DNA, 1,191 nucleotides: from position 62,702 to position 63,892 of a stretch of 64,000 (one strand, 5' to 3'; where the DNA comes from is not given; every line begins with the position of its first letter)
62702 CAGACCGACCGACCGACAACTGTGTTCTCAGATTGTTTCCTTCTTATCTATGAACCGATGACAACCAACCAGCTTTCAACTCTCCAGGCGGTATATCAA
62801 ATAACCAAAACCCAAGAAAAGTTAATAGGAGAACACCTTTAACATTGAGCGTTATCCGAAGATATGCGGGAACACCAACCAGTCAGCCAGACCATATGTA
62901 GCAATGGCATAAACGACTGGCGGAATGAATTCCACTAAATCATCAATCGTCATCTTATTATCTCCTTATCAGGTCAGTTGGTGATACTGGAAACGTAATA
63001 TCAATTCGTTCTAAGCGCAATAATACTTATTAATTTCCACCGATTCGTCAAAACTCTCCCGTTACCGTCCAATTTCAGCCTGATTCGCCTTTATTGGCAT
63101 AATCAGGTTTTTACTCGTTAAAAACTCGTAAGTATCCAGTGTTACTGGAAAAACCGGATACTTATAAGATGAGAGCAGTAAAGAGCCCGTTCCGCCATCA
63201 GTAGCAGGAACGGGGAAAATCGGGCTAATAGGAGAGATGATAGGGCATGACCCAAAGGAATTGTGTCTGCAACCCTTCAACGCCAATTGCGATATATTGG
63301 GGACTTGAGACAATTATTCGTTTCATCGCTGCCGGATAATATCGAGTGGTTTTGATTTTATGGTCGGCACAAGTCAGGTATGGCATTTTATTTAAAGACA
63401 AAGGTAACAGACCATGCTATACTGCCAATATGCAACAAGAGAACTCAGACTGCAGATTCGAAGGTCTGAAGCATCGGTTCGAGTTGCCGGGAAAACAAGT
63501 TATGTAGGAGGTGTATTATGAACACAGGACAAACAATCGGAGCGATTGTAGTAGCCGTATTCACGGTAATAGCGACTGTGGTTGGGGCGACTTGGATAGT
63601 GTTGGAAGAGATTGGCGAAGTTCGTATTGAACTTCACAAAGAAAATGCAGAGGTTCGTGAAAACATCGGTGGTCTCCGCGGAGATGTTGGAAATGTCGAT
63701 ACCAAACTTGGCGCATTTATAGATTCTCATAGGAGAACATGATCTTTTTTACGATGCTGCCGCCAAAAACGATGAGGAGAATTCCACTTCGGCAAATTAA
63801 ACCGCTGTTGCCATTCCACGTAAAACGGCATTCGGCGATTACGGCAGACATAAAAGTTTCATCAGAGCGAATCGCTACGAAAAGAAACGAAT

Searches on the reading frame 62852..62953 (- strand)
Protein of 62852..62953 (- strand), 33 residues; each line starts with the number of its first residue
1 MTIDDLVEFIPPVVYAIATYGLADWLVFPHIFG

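Call 3: search_protein_families(library=pfam, proteins=[window:62852-62953:-], max_evalue=1)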
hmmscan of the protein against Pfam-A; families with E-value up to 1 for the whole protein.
window:62852-62953:- (33 aa): 0 families

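Call 10: find_encoding_contigs(protein=window:62852-62953:-, flank=10000, max_places=8)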
Protein window:62852-62953:- (33 aa): 16 contigs read that carry it; 8 places shown.
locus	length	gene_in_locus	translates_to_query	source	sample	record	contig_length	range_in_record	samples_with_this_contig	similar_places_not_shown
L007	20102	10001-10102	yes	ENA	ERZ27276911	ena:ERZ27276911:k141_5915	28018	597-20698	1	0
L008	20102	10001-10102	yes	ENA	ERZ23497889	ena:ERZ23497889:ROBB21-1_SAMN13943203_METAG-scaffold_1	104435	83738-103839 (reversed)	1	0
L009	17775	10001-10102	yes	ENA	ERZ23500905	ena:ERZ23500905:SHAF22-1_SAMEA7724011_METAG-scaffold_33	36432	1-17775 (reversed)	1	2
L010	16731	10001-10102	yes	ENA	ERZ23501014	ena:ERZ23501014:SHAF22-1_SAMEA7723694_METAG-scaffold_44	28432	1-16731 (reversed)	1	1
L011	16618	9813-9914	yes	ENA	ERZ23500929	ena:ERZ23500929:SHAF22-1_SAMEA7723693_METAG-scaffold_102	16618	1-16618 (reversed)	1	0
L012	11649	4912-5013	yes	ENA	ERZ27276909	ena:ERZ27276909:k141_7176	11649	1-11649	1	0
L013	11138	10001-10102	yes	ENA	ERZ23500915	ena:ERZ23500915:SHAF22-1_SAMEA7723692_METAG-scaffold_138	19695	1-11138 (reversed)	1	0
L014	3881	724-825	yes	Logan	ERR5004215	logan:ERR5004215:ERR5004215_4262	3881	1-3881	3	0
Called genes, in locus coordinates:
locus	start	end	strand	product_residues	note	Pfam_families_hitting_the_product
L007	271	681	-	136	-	PF02823:ATP-synt_DE_N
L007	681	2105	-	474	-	PF02874:ATP-synt_ab_N, PF00006:ATP-synt_ab, PF22919:ATP-synt_VA_C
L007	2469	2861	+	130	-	PF22811:Zn_ribbon_NrdR (weak), PF03477:ATP-cone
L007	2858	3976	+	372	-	PF00383:dCMP_cyt_deam_1, PF14437:MafB19-deam, PF01872:RibD_C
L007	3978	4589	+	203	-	PF00677:Lum_binding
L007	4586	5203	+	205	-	PF00926:DHBP_synthase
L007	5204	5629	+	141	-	PF00885:DMRL_synthase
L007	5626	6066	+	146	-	PF01029:NusB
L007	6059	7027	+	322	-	PF00586:AIRS, PF02769:AIRS_C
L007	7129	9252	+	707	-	PF03030:H_PPase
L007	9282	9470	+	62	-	-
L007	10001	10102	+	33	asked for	-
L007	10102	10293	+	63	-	-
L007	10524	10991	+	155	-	PF13274:SocA_Panacea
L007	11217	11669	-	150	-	PF04355:BamE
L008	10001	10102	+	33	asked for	-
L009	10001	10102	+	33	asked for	-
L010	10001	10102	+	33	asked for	-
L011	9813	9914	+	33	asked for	-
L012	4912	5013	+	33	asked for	-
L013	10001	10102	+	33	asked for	-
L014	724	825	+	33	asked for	-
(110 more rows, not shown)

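Call 30: search_protein_families(library=pfam, proteins=[window:62855-62953:-], max_evalue=5)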
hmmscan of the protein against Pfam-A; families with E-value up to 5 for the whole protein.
seq(33 aa): 0 families

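Call 31: search_protein_families(library=phrogs, proteins=[window:62855-62953:-], max_evalue=1)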
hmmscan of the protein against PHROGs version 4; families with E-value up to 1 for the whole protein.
seq(33 aa): 0 families

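Call 47: search_protein_representatives(protein=window:62852-62953:-)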
Query: 33 residues. Proteins with E-value up to 0.001 (for the whole library): 2; up to 1e-10: 1; up to 1e-30: 0. The best 2 are listed.
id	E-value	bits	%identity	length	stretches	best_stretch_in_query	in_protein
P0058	2.9e-12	60.4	82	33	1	1-33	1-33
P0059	1.1e-04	37.5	31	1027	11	2-27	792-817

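Call 49: find_encoding_contigs(protein=P0058, flank=5000, max_places=6)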
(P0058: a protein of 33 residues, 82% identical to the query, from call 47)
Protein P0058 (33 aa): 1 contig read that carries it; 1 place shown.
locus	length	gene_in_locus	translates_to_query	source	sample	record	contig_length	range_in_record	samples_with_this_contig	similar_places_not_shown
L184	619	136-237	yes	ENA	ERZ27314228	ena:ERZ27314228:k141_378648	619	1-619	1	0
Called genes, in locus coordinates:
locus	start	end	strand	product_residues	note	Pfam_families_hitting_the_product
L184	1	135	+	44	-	?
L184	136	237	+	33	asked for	-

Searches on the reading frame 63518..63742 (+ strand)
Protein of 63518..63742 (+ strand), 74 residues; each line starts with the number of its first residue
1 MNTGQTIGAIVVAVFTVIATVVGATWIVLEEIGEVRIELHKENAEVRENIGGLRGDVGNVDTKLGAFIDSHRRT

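Call 3: search_protein_families(library=pfam, proteins=[window:63518-63742:+], max_evalue=1)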
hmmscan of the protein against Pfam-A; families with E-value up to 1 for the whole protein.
window:63518-63742:+ (74 aa): 0 families

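Call 30: search_protein_families(library=pfam, proteins=[window:63518-63739:+], max_evalue=5)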
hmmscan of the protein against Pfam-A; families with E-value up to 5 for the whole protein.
seq(74 aa): 0 families

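Call 31: search_protein_families(library=phrogs, proteins=[window:63518-63739:+], max_evalue=1)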
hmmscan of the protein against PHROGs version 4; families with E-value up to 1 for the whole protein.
seq(74 aa): 5 families
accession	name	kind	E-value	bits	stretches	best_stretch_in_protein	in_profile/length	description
phrog_23045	-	unknown function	0.1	13.6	1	34-63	5-35/63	-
phrog_23832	-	unknown function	0.12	13.8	1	9-43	14-48/71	-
phrog_9415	-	unknown function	0.13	13.1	1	30-68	71-117/168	-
phrog_16451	-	unknown function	0.21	12.7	1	10-51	2-43/84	-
phrog_30209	-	unknown function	0.25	12.4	1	14-74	41-97/102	-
